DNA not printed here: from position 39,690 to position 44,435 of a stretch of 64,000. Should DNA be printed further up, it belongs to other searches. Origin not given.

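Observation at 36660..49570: Eight-gene super-operon encoding three multi-module HdrA proteins (including a 1481-aa HdrA-GltD-HdrA fusion) with HdrB, HdrC, MvhD and an FrhB-like subunit, but no hydrogenase or formate dehydrogenase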

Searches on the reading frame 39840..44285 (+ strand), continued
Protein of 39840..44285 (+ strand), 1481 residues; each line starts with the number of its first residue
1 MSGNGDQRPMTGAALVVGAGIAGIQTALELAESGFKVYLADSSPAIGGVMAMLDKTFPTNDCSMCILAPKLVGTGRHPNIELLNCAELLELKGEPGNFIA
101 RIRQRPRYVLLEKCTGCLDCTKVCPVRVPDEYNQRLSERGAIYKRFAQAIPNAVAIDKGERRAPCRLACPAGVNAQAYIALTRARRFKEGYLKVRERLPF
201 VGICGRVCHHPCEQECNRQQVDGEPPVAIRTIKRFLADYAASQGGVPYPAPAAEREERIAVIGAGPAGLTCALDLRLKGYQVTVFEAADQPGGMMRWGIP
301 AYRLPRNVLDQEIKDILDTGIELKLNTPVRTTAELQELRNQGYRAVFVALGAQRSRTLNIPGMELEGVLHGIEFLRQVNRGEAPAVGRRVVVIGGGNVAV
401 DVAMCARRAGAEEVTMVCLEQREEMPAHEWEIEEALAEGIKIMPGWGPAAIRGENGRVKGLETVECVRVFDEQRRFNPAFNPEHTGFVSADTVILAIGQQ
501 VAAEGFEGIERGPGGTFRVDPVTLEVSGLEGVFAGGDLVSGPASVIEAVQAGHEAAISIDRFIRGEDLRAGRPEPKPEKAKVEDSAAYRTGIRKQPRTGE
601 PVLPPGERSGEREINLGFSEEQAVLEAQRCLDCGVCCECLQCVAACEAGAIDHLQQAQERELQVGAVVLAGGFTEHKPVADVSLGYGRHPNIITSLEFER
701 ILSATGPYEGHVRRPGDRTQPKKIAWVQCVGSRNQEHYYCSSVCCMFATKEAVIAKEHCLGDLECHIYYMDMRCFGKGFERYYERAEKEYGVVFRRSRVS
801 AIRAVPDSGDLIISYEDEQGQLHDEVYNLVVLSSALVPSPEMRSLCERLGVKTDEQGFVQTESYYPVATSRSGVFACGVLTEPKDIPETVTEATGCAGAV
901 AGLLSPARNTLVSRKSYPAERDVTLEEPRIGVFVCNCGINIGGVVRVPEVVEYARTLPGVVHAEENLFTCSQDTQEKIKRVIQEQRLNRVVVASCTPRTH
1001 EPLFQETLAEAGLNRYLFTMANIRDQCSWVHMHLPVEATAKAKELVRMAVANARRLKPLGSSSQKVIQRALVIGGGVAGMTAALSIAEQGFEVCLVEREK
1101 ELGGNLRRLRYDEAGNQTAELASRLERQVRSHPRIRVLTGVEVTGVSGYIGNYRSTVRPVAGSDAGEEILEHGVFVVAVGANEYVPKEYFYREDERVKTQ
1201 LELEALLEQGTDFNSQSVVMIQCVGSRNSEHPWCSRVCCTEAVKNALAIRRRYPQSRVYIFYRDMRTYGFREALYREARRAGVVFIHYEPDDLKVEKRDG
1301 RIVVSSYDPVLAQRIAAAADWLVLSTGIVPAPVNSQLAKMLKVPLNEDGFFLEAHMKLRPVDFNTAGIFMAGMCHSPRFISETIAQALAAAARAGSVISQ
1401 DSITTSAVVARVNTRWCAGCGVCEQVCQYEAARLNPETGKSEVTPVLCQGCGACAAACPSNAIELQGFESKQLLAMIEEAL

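Call 20: find_encoding_contigs(protein=P0052, flank=10000, max_places=2)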
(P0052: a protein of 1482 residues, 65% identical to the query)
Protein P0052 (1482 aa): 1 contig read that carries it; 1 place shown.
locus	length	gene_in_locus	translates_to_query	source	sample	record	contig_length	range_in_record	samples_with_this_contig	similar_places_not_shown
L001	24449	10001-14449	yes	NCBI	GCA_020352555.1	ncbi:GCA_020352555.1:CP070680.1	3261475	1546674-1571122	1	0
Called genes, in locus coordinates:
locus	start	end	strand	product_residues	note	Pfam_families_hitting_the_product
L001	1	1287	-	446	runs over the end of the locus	PF00072:Response_reg, PF00158:Sigma54_activat, PF14532:Sigma54_activ_2, PF07724:AAA_2 (weak), PF07728:AAA_5, PF25601:AAA_lid_14, PF02954:HTH_8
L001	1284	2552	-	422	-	PF00512:HisKA, PF02518:HATPase_c, PF13581:HATPase_c_2 (faint)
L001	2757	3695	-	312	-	PF00775:Dioxygenase_C (faint), PF11974:bMG3 (faint), PF22904:NOMO1-like_2nd (faint), PF13620:CarboxypepD_reg, PF13715:CarbopepD_reg_2, PF17210:SdrD_B (faint), PF17802:SpaA (faint), PF13620:CarboxypepD_reg, +1 more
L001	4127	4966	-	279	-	PF00175:NAD_binding_1, PF10418:DHODB_Fe-S_bind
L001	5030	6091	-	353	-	PF13237:Fer4_10 (faint), PF17179:Fer4_22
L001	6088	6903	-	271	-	PF13187:Fer4_9 (faint), PF12838:Fer4_7 (faint), PF12797:Fer4_2 (faint), PF00037:Fer4 (faint), PF13183:Fer4_8 (weak), PF13534:Fer4_17 (weak)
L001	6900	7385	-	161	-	PF02662:FlpD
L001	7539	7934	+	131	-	PF13183:Fer4_8, PF13187:Fer4_9, PF13534:Fer4_17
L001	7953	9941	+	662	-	PF12831:FAD_oxidored (weak), PF13450:NAD_binding_8 (weak), PF12797:Fer4_2 (weak), PF13237:Fer4_10 (weak), PF00037:Fer4 (weak), PF12837:Fer4_6 (weak), PF12838:Fer4_7 (weak), PF14697:Fer4_21, +8 more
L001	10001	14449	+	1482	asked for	PF00037:Fer4 (weak), PF12797:Fer4_2 (weak), PF14691:Fer4_20, PF07992:Pyr_redox_2, PF13450:NAD_binding_8, PF07992:Pyr_redox_2, PF12831:FAD_oxidored, PF13450:NAD_binding_8, +18 more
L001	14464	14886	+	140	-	PF02662:FlpD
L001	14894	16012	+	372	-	PF13237:Fer4_10 (faint), PF13183:Fer4_8 (weak)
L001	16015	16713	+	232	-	PF14697:Fer4_21 (faint), PF13183:Fer4_8, PF13237:Fer4_10 (weak), PF13187:Fer4_9 (weak), PF13534:Fer4_17 (weak), PF13183:Fer4_8 (weak), PF13237:Fer4_10 (weak), PF13534:Fer4_17 (weak), +3 more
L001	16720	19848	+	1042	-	PF00070:Pyr_redox (faint), PF07992:Pyr_redox_2, PF12831:FAD_oxidored, PF00890:FAD_binding_2 (weak), PF01266:DAO (weak), PF07992:Pyr_redox_2, PF12831:FAD_oxidored, PF13450:NAD_binding_8, +10 more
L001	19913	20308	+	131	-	PF13183:Fer4_8, PF13187:Fer4_9, PF13534:Fer4_17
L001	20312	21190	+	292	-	PF02754:CCG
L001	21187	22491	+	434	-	PF00890:FAD_binding_2 (weak), PF01134:GIDA (faint), PF07992:Pyr_redox_2 (faint), PF12831:FAD_oxidored, PF13450:NAD_binding_8 (weak), PF01257:2Fe-2S_thioredx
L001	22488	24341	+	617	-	PF01512:Complex1_51K, PF10531:SLBB (weak), PF10589:NADH_4Fe-4S, PF00037:Fer4 (weak), PF12838:Fer4_7, PF13187:Fer4_9, PF13237:Fer4_10 (weak), PF14697:Fer4_21, +4 more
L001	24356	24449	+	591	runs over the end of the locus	PF13510:Fer2_4, PF12838:Fer4_7, PF13183:Fer4_8 (weak), PF14697:Fer4_21, PF00037:Fer4, PF12837:Fer4_6 (weak), PF14697:Fer4_21, PF12838:Fer4_7, +6 more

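Call 21: find_encoding_contigs(protein=P0091, flank=10000, max_places=2)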
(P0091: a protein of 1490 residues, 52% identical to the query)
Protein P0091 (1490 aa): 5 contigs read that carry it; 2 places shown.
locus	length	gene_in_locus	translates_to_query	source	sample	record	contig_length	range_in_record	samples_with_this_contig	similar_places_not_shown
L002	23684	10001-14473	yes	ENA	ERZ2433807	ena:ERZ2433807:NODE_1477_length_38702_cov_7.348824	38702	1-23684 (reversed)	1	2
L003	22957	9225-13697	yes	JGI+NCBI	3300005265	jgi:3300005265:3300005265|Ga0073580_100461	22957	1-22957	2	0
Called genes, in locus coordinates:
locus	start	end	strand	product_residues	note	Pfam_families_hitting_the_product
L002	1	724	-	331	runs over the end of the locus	PF01515:PTA_PTB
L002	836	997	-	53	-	-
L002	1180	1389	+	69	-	-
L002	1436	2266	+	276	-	PF01925:TauE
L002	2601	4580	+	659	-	PF17201:Cache_3-Cache_2, PF17202:sCache_3_3, PF17203:sCache_3_2 (weak), PF00672:HAMP, PF00512:HisKA, PF02518:HATPase_c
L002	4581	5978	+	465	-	PF00072:Response_reg, PF00158:Sigma54_activat, PF14532:Sigma54_activ_2, PF07724:AAA_2 (faint), PF07728:AAA_5, PF25601:AAA_lid_14, PF02954:HTH_8 (weak)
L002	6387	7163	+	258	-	PF00072:Response_reg, PF01597:GCV_H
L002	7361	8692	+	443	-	PF00072:Response_reg, PF01597:GCV_H, PF00037:Fer4 (faint), PF12838:Fer4_7 (weak), PF13183:Fer4_8, PF13187:Fer4_9, PF13534:Fer4_17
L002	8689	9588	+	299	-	PF02754:CCG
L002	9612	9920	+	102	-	PF01515:PTA_PTB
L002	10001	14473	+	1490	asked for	PF12831:FAD_oxidored (weak), PF14691:Fer4_20, PF07992:Pyr_redox_2, PF13450:NAD_binding_8, PF13738:Pyr_redox_3, PF07992:Pyr_redox_2 (weak), PF13450:NAD_binding_8, PF12838:Fer4_7, +17 more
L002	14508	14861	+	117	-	PF02635:DsrE, PF13686:DrsE_2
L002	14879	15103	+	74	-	PF01206:TusA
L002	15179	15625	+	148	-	PF02662:FlpD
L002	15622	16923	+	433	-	PF00890:FAD_binding_2, PF01134:GIDA (weak), PF07992:Pyr_redox_2, PF12831:FAD_oxidored, PF13450:NAD_binding_8 (weak)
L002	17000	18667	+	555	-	PF13484:Fer4_16 (faint), PF00890:FAD_binding_2 (faint), PF07992:Pyr_redox_2, PF12831:FAD_oxidored (weak), PF13187:Fer4_9, PF13237:Fer4_10, PF14697:Fer4_21, PF12838:Fer4_7, +3 more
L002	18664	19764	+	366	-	PF12838:Fer4_7 (faint), PF13187:Fer4_9 (faint), PF13534:Fer4_17 (faint), PF12797:Fer4_2 (faint), PF13237:Fer4_10 (faint), PF00037:Fer4 (faint), PF13183:Fer4_8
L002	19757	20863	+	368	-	PF04432:FrhB_FdhB_C (weak), PF13187:Fer4_9 (faint), PF13237:Fer4_10 (faint), PF13534:Fer4_17 (faint), PF13183:Fer4_8 (weak)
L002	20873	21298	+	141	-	PF02662:FlpD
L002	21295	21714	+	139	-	PF02662:FlpD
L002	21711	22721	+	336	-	PF01058:Oxidored_q6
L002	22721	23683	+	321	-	?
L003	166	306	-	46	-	-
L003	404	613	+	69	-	-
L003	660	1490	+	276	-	PF01925:TauE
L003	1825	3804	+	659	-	PF17201:Cache_3-Cache_2, PF17202:sCache_3_3, PF17203:sCache_3_2 (weak), PF00672:HAMP, PF00512:HisKA, PF02518:HATPase_c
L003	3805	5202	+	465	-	PF00072:Response_reg, PF00158:Sigma54_activat, PF14532:Sigma54_activ_2, PF07724:AAA_2 (faint), PF07728:AAA_5, PF25601:AAA_lid_14, PF02954:HTH_8 (weak)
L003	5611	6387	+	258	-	PF00072:Response_reg, PF01597:GCV_H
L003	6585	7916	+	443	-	PF00072:Response_reg, PF01597:GCV_H, PF00037:Fer4 (faint), PF12838:Fer4_7 (weak), PF13183:Fer4_8, PF13187:Fer4_9, PF13534:Fer4_17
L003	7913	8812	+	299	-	PF02754:CCG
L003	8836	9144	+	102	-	PF01515:PTA_PTB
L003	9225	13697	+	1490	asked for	PF12831:FAD_oxidored (weak), PF14691:Fer4_20, PF07992:Pyr_redox_2, PF13450:NAD_binding_8, PF13738:Pyr_redox_3, PF07992:Pyr_redox_2 (weak), PF13450:NAD_binding_8, PF12838:Fer4_7, +17 more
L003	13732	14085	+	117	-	PF02635:DsrE, PF13686:DrsE_2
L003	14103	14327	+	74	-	PF01206:TusA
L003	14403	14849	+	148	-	PF02662:FlpD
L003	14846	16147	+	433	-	PF00890:FAD_binding_2, PF01134:GIDA (weak), PF07992:Pyr_redox_2, PF12831:FAD_oxidored, PF13450:NAD_binding_8 (weak)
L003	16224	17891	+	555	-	PF13484:Fer4_16 (faint), PF00890:FAD_binding_2 (faint), PF07992:Pyr_redox_2, PF12831:FAD_oxidored (weak), PF13187:Fer4_9, PF13237:Fer4_10, PF14697:Fer4_21, PF12838:Fer4_7, +3 more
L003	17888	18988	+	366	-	PF12838:Fer4_7 (faint), PF13187:Fer4_9 (faint), PF13534:Fer4_17 (faint), PF12797:Fer4_2 (faint), PF13237:Fer4_10 (faint), PF00037:Fer4 (faint), PF13183:Fer4_8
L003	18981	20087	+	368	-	PF04432:FrhB_FdhB_C (weak), PF13187:Fer4_9 (faint), PF13237:Fer4_10 (faint), PF13534:Fer4_17 (faint), PF13183:Fer4_8 (weak)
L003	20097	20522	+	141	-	PF02662:FlpD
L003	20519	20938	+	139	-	PF02662:FlpD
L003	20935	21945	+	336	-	PF01058:Oxidored_q6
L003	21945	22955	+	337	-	?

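Call 22: find_encoding_contigs(protein=P0111, flank=10000, max_places=2)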
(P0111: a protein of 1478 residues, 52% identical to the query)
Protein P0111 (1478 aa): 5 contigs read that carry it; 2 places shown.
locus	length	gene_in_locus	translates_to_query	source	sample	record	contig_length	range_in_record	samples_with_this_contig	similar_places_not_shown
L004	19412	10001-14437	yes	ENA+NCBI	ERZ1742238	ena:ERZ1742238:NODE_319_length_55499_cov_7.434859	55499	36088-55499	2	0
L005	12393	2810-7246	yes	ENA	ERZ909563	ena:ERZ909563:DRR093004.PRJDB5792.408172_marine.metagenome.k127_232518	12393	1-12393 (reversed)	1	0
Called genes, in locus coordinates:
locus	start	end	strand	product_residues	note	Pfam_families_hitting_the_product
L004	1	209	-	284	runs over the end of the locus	PF04060:FeS, PF12838:Fer4_7, PF13187:Fer4_9 (weak), PF13237:Fer4_10 (weak), PF14697:Fer4_21 (weak), PF25160:LdpA_Fe-S-bd (weak), PF00037:Fer4, PF12797:Fer4_2 (weak)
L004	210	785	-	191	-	PF02508:Rnf-Nqr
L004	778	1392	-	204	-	PF02508:Rnf-Nqr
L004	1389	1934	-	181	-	PF04205:FMN_bind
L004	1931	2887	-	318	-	PF03116:NQR2_RnfD_RnfE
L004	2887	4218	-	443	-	PF13375:RnfC_N, PF01512:Complex1_51K, PF10531:SLBB, PF13534:Fer4_17 (faint), PF12838:Fer4_7, PF13183:Fer4_8 (weak), PF13187:Fer4_9 (weak), PF13237:Fer4_10, +4 more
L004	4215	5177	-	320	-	PF02424:ApbE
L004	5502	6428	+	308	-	PF01791:DeoC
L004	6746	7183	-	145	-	PF08915:tRNA-Thr_ED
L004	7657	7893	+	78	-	-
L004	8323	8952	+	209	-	-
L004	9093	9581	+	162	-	PF00376:MerR (weak), PF13411:MerR_1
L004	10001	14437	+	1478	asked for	PF00037:Fer4, PF14691:Fer4_20, PF07992:Pyr_redox_2, PF12831:FAD_oxidored, PF13450:NAD_binding_8, PF07992:Pyr_redox_2, PF13450:NAD_binding_8, PF14697:Fer4_21, +23 more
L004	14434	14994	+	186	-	PF13183:Fer4_8, PF13187:Fer4_9 (weak), PF13534:Fer4_17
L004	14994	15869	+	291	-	PF02754:CCG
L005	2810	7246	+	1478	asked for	PF00037:Fer4, PF14691:Fer4_20, PF07992:Pyr_redox_2, PF12831:FAD_oxidored, PF13450:NAD_binding_8, PF07992:Pyr_redox_2, PF13450:NAD_binding_8, PF14697:Fer4_21, +23 more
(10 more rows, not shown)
